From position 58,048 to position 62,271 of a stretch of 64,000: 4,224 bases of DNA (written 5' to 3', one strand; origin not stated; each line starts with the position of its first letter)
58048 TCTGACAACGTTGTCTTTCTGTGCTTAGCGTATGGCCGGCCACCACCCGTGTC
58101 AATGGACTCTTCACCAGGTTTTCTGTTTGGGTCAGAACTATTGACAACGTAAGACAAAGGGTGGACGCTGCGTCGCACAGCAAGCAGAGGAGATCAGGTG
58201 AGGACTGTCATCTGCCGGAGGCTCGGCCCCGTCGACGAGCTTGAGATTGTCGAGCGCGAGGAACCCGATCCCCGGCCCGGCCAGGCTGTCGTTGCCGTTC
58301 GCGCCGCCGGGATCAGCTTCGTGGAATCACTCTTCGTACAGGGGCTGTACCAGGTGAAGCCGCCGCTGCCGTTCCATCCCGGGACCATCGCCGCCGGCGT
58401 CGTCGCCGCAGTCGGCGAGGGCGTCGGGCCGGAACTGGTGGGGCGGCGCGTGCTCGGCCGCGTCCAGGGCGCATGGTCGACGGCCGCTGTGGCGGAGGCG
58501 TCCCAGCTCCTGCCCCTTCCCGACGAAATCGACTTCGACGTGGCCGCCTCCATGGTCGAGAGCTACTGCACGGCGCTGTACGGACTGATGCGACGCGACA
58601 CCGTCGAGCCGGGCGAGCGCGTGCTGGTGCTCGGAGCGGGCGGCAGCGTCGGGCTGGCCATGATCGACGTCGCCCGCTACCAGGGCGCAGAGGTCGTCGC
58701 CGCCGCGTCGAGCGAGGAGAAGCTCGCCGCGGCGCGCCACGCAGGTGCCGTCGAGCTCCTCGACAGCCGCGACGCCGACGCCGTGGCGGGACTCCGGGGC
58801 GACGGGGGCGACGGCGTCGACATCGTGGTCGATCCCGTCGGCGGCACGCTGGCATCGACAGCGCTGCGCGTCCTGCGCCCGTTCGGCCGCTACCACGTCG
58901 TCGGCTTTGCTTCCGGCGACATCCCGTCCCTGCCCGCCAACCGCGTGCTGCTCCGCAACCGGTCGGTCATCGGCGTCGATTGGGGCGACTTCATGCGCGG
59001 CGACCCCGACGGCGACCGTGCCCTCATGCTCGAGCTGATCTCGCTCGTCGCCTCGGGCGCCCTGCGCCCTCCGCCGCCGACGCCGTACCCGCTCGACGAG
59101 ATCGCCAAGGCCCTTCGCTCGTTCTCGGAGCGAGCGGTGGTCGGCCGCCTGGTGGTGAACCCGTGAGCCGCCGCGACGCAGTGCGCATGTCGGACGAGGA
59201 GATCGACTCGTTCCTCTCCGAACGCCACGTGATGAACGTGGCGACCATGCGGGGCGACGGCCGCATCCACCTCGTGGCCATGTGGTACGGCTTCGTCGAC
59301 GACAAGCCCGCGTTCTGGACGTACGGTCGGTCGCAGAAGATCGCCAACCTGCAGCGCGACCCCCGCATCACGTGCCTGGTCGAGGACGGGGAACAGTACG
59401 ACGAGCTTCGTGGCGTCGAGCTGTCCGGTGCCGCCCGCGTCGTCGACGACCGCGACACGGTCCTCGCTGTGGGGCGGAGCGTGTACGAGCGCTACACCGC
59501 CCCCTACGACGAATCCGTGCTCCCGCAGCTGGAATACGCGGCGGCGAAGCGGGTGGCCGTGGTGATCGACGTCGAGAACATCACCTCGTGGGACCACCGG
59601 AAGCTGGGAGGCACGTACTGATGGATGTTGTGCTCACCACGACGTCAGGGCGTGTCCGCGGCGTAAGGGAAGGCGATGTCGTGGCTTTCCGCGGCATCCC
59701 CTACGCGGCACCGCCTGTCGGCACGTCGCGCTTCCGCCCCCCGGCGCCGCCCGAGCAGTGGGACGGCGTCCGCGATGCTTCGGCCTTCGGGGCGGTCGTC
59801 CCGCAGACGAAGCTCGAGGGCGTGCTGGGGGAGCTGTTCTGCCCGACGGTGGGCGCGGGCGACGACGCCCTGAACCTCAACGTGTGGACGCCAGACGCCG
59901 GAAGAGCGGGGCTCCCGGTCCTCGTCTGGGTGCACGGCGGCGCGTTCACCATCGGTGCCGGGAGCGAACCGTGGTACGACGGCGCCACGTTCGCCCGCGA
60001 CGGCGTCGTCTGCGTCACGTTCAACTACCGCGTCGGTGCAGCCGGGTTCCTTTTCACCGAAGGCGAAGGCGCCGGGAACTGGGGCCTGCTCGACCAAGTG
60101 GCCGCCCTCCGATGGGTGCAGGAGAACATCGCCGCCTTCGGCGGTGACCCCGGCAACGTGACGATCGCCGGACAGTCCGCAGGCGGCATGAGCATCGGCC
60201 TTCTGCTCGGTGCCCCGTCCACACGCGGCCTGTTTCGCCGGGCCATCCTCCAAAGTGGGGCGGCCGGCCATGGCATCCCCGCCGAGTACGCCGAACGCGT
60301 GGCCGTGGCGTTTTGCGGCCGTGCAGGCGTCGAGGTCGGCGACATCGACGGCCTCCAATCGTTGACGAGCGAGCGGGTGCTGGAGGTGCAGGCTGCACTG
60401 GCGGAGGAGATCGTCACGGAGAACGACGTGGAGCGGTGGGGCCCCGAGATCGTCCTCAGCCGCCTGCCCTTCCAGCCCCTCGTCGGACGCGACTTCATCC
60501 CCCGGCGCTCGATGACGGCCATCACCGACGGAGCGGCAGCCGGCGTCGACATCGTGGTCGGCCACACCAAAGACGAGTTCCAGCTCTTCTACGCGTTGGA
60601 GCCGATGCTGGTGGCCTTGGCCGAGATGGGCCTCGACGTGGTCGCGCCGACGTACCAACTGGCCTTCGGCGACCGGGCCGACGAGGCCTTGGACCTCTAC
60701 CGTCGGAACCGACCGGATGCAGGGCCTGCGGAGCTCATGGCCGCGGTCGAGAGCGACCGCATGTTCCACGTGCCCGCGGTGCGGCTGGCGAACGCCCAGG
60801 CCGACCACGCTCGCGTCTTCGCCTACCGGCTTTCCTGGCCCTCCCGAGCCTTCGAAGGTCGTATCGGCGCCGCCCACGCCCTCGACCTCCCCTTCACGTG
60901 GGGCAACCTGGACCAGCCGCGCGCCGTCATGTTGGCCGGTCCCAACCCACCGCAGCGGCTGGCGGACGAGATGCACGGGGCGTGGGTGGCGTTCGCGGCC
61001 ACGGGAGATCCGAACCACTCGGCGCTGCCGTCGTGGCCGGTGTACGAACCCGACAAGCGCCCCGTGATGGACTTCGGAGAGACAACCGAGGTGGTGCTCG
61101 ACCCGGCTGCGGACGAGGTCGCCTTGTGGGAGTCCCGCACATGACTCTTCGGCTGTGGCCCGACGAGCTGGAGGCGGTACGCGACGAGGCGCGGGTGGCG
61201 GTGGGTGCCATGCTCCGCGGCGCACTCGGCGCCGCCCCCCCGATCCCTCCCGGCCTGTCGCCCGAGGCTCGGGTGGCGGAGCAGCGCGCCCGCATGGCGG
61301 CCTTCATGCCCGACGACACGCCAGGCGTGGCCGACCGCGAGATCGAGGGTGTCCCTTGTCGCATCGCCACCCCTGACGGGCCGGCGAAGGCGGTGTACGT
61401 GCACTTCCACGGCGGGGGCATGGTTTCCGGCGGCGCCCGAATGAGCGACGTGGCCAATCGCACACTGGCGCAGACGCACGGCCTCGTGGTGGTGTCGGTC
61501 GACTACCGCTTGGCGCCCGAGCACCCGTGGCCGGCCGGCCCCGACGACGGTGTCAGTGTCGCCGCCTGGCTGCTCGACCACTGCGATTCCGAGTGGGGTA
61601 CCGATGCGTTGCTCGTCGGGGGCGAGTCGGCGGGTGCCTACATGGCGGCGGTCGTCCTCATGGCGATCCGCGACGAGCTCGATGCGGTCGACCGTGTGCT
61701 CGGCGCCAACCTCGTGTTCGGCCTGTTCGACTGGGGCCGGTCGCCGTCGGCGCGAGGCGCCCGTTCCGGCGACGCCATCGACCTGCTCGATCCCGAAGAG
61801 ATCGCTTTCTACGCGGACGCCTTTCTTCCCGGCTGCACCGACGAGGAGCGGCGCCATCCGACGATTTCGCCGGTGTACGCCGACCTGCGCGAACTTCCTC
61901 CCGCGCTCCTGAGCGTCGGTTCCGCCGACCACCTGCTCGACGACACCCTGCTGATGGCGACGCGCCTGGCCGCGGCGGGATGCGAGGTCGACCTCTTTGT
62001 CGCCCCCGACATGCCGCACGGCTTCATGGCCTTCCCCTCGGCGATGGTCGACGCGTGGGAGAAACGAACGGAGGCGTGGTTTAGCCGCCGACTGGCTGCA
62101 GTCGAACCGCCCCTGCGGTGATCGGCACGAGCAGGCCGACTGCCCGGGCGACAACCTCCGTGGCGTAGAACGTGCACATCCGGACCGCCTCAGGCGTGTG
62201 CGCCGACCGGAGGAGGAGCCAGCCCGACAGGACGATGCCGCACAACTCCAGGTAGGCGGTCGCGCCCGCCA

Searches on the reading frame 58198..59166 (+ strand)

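Call 9: search_protein_families(library=pfam, proteins=[window:58198-59166:+])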
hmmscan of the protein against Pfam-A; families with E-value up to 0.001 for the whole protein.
window:58198-59166:+ (322 aa): 3 families
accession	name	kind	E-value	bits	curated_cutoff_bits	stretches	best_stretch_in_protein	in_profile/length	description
PF00107.32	ADH_zinc_N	-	1.5e-24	86.8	31.8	1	151-264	2-116/129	Zinc-binding dehydrogenase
PF13602.12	ADH_zinc_N_2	-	3.7e-18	67.2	27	1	183-320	2-134/134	Zinc-binding dehydrogenase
PF08240.17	ADH_N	-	3.7e-08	34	23.5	1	27-109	2-104/104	Alcohol dehydrogenase GroES-like domain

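Call 25: search_protein_families(library=ncbifam, proteins=[window:58198-59166:+], max_evalue=0.00001)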
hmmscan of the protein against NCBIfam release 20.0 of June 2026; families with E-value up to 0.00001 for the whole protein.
window:58198-59166:+ (322 aa): 25 families
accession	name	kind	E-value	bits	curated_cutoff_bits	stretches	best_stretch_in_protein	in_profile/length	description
TIGR02824.1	quinone_pig3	subfamily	4.3e-46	157.4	296.8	1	1-320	1-323/325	putative NAD(P)H quinone oxidoreductase, PIG3 family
NF041183.1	Pks2_ls1_myc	equivalog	1.1e-37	128.6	2400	1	7-320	1412-1727/2086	sulfolipid-1 biosynthesis phthioceranic/hydroxyphthioceranic acid synthase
NF010344.0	PRK13771.1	subfamily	2.9e-29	102.1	349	2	88-321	113-332/334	putative alcohol dehydrogenase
NF008024.0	PRK10754.1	subfamily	4e-28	98.4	348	1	9-316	10-321/327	NADPH:quinone reductase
NF041172.1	AcrlCoa_red_Thmprot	equivalog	7.2e-23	81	500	1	89-321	114-333/334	acryloyl-CoA reductase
NF047908.1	AldhRedAhr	equivalog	5.9e-19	68.1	470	1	90-319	119-332/335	NADPH-dependent aldehyde reductase Ahr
TIGR01751.1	crot-CoA-red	equivalog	6.7e-18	64.6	378.55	1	91-195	140-246/398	crotonyl-CoA carboxylase/reductase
TIGR02823.1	oxido_YhdH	subfamily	4.1e-17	62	297.25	1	17-320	16-322/324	acrylyl-CoA reductase family protein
TIGR03989.1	Rxyl_3153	subfamily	1.5e-15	57.4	440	1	91-263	139-316/370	NDMA-dependent alcohol dehydrogenase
TIGR03451.1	mycoS_dep_FDH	equivalog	2e-15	56.5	512.9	1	91-217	129-256/358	S-(hydroxymethyl)mycothiol dehydrogenase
NF058644.1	CurcmRedCuraProt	equivalog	3.5e-15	55.9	440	1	65-239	67-243/336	NADPH-dependent curcumin/dihydrocurcumin reductase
NF007489.0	PRK10083.1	equivalog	3.1e-14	52.7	376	1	90-240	114-263/339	Zn-dependent oxidoreductase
NF041097.1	keto_inos_dh_IolM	equivalog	4.7e-14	51.8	450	1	116-314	183-382/389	scyllo-inosose 3-dehydrogenase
TIGR02825.1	B4_12hDH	equivalog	8e-14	51.8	579.85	1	90-248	87-256/327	leukotriene B4 12-hydroxydehydrogenase/15-oxo-prostaglandin 13-reductase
NF006940.0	PRK09422.1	equivalog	2.1e-13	50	344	1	89-321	113-334/338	alcohol dehydrogenase AdhP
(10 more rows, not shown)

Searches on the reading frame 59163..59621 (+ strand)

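Call 9: search_protein_families(library=pfam, proteins=[window:59163-59621:+])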
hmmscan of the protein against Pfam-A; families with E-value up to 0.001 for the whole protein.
window:59163-59621:+ (152 aa): 2 families
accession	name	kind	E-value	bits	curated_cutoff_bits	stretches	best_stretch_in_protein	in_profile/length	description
PF01243.27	PNPOx_N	-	4.4e-17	63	28.1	1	11-143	2-119/120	Pyridoxamine 5'-phosphate oxidase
PF12900.13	Pyridox_ox_2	-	3.2e-07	30.9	27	1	10-140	1-136/140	Pyridoxamine 5'-phosphate oxidase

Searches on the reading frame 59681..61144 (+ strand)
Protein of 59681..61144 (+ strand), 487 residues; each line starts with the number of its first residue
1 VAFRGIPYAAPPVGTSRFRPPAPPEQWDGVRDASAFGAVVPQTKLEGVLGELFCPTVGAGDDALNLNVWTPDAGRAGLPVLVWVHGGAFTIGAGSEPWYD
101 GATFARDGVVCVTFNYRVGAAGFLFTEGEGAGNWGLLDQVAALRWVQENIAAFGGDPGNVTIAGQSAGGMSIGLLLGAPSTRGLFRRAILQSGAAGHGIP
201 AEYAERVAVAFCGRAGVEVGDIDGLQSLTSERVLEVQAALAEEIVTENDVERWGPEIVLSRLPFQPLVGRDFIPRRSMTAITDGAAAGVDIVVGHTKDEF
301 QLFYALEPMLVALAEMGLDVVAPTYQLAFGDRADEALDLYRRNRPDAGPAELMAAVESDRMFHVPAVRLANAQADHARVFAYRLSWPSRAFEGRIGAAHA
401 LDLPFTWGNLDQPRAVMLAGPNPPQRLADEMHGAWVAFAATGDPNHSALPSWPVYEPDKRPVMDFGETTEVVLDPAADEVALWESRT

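Call 9: search_protein_families(library=pfam, proteins=[window:59681-61144:+])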
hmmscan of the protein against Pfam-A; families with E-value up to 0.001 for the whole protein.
window:59681-61144:+ (487 aa): 4 families
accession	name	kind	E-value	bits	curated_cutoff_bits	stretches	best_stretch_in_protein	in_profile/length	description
PF00135.34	COesterase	-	5.6e-99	332.8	27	1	2-483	27-515/515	Carboxylesterase family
PF20434.5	BD-FAE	-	1.6e-09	38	26.8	1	66-170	1-101/215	BD-FAE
PF07859.19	Abhydrolase_3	-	9.9e-07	29.2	25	1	81-170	1-83/210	alpha/beta hydrolase fold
PF00326.27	Peptidase_S9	-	0.00021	21.3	22.6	1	103-193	9-97/213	Prolyl oligopeptidase family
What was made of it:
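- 58198..62121 (+): Operon: quinone-oxidoreductase-type MDR, PNPOx-like protein, carboxylesterase, Abhydrolase_3 esterase. Possibly controlled from f; membership is weak. Pfam (call 9).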

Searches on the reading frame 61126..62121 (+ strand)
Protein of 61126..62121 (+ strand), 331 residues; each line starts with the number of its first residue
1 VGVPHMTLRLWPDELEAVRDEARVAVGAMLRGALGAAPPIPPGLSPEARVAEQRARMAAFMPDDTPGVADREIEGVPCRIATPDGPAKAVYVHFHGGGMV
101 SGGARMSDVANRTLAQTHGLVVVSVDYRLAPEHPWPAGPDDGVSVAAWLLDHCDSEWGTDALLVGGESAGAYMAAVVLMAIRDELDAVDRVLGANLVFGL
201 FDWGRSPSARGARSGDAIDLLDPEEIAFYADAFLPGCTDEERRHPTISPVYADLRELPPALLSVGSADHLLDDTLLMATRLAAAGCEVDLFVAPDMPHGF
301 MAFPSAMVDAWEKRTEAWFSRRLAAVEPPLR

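Call 9: search_protein_families(library=pfam, proteins=[window:61126-62121:+])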
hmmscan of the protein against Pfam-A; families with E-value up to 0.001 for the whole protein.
window:61126-62121:+ (331 aa): 4 families
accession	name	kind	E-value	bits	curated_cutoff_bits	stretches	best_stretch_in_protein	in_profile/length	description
PF07859.19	Abhydrolase_3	-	5.3e-48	164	25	1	92-301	2-209/210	alpha/beta hydrolase fold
PF20434.5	BD-FAE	-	1.4e-09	38.2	26.8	1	89-179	14-108/215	BD-FAE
PF00135.34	COesterase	-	2.3e-05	24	27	1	87-130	101-143/515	Carboxylesterase family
PF00326.27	Peptidase_S9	-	4.8e-05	23.4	22.6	0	244-323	129-210/213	Prolyl oligopeptidase family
